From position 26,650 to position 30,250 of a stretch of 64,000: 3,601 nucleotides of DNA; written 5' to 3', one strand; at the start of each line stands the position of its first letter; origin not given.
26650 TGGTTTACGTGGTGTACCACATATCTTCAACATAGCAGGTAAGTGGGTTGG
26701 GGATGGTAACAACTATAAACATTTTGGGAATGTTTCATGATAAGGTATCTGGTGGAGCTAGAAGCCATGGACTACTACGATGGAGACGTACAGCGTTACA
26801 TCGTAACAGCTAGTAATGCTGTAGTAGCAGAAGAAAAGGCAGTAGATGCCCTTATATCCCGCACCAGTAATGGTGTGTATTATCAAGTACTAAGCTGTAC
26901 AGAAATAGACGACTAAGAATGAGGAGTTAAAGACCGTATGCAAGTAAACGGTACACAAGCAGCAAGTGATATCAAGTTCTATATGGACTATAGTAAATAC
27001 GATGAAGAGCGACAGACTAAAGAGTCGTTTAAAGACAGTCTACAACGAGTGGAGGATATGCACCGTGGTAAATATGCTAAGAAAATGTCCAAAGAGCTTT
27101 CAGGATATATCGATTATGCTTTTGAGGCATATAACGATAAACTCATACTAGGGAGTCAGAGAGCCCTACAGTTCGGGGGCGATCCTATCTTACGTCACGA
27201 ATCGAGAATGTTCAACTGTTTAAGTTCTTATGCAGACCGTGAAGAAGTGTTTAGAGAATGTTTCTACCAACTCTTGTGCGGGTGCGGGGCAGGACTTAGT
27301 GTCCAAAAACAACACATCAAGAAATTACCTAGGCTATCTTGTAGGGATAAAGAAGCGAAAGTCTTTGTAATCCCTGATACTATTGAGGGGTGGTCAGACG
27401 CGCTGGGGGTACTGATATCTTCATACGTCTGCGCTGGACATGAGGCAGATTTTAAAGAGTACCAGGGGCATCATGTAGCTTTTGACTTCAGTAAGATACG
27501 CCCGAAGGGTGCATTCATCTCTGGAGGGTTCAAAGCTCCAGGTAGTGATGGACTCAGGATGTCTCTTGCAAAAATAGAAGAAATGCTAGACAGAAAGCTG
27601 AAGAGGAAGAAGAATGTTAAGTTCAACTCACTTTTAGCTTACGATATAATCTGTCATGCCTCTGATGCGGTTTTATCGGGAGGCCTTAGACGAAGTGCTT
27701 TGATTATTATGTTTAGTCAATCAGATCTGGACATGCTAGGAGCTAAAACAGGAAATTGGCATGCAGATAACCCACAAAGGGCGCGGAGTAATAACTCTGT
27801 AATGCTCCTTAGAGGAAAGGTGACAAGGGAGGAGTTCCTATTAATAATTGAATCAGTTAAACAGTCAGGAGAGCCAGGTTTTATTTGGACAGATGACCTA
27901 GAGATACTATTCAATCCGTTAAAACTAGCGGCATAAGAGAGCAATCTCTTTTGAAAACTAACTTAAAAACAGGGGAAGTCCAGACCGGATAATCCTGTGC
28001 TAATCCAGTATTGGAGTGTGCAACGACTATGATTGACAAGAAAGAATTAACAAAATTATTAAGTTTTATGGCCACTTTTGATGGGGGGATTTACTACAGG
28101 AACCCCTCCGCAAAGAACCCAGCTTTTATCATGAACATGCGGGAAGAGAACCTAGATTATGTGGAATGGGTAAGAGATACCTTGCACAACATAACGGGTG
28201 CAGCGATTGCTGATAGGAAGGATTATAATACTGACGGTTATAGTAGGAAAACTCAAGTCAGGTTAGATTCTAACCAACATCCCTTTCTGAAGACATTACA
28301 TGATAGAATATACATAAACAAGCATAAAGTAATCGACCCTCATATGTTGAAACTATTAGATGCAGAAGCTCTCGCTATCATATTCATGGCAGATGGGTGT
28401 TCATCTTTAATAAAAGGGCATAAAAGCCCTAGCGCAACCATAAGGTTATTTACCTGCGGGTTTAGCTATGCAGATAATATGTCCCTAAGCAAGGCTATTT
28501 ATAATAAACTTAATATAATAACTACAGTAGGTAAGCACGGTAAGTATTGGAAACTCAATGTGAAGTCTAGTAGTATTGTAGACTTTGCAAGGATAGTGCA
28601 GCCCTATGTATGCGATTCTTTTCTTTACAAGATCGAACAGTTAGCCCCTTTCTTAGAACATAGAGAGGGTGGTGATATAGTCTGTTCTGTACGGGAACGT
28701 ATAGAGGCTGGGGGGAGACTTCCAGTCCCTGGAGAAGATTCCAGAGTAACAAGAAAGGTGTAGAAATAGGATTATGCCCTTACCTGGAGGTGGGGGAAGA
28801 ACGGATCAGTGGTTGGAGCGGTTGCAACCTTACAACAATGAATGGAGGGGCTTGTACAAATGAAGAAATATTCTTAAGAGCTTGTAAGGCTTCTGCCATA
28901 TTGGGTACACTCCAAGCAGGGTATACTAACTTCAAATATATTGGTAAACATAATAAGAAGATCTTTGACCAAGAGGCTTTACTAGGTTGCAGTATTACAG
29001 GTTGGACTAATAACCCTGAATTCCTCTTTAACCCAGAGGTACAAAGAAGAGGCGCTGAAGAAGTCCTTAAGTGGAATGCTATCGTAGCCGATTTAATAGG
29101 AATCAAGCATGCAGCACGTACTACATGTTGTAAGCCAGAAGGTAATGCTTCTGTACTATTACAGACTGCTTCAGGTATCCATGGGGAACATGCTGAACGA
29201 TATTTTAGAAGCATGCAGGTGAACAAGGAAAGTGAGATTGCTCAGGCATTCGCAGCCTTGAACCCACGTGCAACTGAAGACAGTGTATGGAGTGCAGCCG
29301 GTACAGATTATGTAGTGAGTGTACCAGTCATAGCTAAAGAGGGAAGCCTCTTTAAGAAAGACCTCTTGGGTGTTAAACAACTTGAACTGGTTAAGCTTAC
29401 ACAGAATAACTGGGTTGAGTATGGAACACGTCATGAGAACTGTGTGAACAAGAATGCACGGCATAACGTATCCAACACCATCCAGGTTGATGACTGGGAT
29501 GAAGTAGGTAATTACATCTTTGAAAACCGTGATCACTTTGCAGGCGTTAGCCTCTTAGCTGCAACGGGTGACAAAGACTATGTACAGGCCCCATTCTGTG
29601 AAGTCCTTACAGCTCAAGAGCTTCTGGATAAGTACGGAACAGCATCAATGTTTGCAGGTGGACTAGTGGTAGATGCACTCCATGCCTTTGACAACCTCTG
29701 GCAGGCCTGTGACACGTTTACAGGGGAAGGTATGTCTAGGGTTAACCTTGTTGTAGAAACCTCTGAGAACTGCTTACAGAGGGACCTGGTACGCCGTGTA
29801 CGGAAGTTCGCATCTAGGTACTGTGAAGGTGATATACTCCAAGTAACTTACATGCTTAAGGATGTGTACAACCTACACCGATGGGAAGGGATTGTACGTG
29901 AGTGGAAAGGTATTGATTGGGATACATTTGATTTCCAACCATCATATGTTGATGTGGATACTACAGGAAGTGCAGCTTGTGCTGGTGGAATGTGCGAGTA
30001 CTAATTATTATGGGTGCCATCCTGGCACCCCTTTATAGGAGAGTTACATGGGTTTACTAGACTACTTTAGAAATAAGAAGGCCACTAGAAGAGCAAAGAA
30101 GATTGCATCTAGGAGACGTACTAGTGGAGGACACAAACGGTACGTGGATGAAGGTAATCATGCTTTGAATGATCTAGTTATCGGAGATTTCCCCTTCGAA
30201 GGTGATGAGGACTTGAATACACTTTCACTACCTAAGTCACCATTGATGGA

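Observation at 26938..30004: Monomeric class II (B12-type) ribonucleotide reductase gene split at its NPCGE active site by a free-standing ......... homing-endonuclease gene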

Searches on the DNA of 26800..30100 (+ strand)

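Call 5: search_dna_similar(query=window:26800-30100:+, collection=phages, mode=near, max_rows=30)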
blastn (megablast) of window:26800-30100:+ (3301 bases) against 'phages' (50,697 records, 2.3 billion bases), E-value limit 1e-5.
No match.
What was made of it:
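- Tried and rejected: No hit (call 5).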

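Call 58: search_rna_families(sources=[L209, L211, L164], threshold=evalue, max_evalue=1)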
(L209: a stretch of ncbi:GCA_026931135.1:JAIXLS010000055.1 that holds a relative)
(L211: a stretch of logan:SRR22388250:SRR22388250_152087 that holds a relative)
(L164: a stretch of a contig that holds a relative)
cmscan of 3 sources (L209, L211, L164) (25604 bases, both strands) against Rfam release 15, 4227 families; matches with E-value up to 1: 3.
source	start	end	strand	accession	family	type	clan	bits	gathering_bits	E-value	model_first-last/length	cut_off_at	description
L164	8560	8803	+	RF00028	Intron_gpI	Intron;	-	62.9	50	5.4e-14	1-253/253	no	Group I catalytic intron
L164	5007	5087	-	RF00281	SNORD47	Gene; snRNA; snoRNA; CD-box;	-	25.1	50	0.94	1-77/77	no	Small nucleolar RNA SNORD47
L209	1250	1292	+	RF01319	CRISPR-DR6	Gene; CRISPR;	-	23.5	39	0.82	1-30/30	no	CRISPR RNA direct repeat element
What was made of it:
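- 27920..28757 (+): Group I intron, 838 nt; begins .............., ends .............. (omega-G = G28757). Homolog L164 scores 62.9 bits on RF00028 (call 58).
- On Group I intron: Homolog L164 at the same site: 62.9 bits, E 5e-14 (call 58).
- It gives a full-length hit above threshold on the homologous intron in L164 (62.9 bits, E 5e-14; call 58).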
